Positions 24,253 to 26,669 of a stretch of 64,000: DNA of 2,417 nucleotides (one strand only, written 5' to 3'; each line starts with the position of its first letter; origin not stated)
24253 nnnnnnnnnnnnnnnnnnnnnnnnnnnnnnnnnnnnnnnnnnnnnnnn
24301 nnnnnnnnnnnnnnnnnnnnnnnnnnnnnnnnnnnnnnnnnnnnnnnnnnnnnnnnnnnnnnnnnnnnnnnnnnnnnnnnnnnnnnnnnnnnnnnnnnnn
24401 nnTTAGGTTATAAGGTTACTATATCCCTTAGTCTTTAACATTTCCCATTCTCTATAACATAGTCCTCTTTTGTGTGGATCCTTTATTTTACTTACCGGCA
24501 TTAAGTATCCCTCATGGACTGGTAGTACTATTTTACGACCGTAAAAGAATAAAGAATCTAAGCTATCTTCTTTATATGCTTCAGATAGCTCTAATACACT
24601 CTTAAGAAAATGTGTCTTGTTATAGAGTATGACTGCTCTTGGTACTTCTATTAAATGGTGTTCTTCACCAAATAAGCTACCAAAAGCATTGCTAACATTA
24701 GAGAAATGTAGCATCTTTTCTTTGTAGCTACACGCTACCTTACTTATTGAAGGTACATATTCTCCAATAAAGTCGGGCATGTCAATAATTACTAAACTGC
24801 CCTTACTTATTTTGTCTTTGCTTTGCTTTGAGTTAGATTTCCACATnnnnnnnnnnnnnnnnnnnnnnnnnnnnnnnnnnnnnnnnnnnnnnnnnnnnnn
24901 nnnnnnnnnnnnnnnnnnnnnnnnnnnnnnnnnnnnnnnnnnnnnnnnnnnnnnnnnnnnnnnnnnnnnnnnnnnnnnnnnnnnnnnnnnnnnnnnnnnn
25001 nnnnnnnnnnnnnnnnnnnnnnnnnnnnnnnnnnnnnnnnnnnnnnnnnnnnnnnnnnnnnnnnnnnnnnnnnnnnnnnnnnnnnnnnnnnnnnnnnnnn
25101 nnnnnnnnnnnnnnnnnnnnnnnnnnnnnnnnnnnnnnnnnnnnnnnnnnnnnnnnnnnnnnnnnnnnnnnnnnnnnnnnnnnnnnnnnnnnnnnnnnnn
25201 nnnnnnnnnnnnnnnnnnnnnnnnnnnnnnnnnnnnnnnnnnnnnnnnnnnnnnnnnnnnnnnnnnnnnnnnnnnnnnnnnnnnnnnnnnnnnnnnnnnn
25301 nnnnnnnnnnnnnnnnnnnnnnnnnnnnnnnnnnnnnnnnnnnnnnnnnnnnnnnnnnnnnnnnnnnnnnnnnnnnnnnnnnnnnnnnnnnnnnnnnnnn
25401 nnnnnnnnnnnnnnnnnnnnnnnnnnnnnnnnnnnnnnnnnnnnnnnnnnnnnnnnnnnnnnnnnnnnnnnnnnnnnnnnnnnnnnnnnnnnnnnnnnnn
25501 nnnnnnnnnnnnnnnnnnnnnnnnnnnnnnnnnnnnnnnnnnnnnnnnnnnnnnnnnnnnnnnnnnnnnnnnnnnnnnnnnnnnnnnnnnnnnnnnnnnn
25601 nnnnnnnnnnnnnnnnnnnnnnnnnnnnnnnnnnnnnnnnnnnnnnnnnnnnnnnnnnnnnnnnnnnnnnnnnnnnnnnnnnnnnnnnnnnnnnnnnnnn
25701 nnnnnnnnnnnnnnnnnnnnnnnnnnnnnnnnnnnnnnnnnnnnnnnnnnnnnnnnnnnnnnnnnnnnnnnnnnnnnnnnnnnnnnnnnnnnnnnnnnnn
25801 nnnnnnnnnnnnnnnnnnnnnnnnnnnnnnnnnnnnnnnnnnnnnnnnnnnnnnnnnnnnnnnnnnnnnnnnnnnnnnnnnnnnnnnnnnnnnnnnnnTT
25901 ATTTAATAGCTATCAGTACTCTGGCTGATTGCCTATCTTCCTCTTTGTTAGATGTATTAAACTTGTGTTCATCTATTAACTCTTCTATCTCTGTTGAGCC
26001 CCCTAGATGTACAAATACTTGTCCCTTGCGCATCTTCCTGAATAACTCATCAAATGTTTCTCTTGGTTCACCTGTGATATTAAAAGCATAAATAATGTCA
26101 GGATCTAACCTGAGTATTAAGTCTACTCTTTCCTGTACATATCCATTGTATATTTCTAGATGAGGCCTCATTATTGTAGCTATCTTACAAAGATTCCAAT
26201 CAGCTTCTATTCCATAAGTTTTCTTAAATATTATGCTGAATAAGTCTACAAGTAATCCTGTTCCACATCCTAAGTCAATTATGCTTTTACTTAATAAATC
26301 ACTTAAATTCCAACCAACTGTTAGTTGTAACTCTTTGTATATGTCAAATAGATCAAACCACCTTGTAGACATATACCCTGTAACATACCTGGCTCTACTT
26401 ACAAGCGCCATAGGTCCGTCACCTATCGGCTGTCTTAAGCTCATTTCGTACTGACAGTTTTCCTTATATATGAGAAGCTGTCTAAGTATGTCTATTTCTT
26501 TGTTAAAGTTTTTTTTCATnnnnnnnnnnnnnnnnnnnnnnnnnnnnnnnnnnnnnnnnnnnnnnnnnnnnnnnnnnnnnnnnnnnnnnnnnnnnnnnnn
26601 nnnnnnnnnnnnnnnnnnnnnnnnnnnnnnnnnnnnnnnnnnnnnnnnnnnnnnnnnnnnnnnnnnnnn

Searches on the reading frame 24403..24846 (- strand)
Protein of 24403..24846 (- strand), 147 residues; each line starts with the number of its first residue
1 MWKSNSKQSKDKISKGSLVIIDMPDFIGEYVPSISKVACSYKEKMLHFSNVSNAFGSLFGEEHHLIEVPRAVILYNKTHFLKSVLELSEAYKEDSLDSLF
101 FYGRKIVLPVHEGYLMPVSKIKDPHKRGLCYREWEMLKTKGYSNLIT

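Call 9: search_protein_families(library=pfam, proteins=[window:24403-24846:-], max_evalue=0.1)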
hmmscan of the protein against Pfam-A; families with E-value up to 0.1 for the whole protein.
window:24403-24846:- (147 aa): 0 families

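Call 10: search_protein_families(library=phrogs, proteins=[window:24403-24846:-], max_evalue=0.01)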
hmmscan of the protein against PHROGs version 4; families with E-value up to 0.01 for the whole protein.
window:24403-24846:- (147 aa): 0 families

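Call 12: find_related_loci(query=window:24403-24846:-, collection=viral_contigs, flank=6000)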
Query window:24403-24846:- (147 aa) in viral_contigs; peptide patterns used: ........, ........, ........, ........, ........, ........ (x = any residue, [..] = any of these).
6 stretches matched a pattern, but none encodes a relative of the query by tblastn (E <= 1e-3).

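Call 13: find_homologous_proteins(query=window:24403-24846:-, max_evalue=0.01)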
Query window:24403-24846:- (147 aa): 1 proteins with E <= 0.01 among 8 candidates.
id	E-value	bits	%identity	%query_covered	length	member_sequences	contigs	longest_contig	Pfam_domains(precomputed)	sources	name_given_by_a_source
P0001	4.5e-93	327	100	100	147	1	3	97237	-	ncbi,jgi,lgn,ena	-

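Call 15: find_encoding_contigs(protein=P0001, flank=10000, max_places=6)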
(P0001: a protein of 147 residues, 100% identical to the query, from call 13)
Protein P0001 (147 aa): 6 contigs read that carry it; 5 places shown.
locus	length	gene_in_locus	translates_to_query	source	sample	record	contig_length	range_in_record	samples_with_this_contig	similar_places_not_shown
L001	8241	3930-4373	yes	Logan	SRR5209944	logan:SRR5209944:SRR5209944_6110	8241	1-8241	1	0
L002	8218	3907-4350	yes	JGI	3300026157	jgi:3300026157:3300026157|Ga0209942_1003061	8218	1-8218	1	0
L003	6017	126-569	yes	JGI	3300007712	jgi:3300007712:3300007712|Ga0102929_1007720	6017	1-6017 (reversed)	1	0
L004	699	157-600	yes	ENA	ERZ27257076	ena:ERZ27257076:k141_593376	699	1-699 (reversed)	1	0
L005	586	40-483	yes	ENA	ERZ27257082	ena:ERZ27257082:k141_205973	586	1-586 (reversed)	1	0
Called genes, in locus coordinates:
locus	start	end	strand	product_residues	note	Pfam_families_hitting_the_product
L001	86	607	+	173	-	-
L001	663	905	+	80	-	-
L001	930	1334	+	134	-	-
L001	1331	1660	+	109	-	-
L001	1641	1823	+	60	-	-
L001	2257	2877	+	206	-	-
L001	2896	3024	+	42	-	-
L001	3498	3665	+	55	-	-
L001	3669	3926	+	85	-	-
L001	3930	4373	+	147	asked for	-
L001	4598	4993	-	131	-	-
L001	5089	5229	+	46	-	-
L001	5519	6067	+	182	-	-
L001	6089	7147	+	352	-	-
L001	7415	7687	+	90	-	-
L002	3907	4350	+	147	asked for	-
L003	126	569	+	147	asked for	-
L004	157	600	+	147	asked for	-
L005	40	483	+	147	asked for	-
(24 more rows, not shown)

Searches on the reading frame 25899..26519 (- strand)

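Call 9: search_protein_families(library=pfam, proteins=[window:25899-26519:-], max_evalue=0.1)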
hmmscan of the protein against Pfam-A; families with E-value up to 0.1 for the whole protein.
window:25899-26519:- (206 aa): 4 families
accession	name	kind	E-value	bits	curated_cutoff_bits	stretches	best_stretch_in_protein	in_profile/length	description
PF13489.12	Methyltransf_23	-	0.00022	21.4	27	1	75-166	21-111/164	Methyltransferase domain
PF07757.19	AdoMet_MTase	-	0.011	16.4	27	1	76-106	61-91/115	Predicted AdoMet-dependent methyltransferase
PF13847.12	Methyltransf_31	-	0.015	15.4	27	0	78-170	5-108/145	Methyltransferase domain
PF08241.18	Methyltransf_11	-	0.035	15.2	21.2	0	82-169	2-93/95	Methyltransferase domain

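Call 10: search_protein_families(library=phrogs, proteins=[window:25899-26519:-], max_evalue=0.01)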
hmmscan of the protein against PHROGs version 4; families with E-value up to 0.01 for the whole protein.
window:25899-26519:- (206 aa): 0 families
